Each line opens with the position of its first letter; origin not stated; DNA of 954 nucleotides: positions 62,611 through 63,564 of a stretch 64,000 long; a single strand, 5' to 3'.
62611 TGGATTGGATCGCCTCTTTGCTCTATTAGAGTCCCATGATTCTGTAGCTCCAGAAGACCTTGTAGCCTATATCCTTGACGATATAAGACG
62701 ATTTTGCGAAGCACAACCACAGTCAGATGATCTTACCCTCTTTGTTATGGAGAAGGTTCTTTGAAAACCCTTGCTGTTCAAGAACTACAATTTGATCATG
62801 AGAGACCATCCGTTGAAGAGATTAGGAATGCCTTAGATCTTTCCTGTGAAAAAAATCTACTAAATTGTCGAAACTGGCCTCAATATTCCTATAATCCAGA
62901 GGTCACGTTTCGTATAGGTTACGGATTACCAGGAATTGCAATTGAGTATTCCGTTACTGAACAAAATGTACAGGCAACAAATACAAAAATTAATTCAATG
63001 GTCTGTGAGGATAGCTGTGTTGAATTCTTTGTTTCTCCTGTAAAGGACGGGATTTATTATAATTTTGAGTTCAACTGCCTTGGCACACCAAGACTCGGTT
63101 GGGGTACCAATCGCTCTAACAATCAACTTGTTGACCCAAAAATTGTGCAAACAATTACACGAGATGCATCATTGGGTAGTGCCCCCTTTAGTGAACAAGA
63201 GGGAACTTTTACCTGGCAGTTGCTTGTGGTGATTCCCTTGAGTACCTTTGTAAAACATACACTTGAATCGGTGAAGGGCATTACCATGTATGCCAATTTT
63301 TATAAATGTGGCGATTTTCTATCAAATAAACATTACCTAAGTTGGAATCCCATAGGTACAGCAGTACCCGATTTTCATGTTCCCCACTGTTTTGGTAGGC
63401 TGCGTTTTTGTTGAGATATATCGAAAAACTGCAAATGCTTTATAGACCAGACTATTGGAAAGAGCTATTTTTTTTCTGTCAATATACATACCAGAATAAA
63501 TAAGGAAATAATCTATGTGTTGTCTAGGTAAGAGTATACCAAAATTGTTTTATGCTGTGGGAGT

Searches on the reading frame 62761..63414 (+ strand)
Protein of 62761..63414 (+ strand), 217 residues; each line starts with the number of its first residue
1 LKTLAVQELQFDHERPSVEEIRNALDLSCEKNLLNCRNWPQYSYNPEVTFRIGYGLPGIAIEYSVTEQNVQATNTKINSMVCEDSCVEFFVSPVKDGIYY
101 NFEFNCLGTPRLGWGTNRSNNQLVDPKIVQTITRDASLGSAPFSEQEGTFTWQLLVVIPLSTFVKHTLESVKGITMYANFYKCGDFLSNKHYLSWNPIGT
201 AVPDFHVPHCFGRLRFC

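Call 54: search_protein_families(library=pfam, proteins=[window:62761-63414:+], max_evalue=0.0001)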
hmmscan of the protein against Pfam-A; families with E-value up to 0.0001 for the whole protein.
window:62761-63414:+ (217 aa): 1 family
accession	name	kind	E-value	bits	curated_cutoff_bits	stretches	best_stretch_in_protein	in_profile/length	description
PF16011.10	CBM9_2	-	2.2e-66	223.9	25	1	30-216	13-199/199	Carbohydrate-binding family 9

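Call 69: find_encoding_contigs(protein=window:62761-63414:+, flank=10000, max_places=3)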
Protein window:62761-63414:+ (217 aa): no gene with exactly this product is on record in the collection.
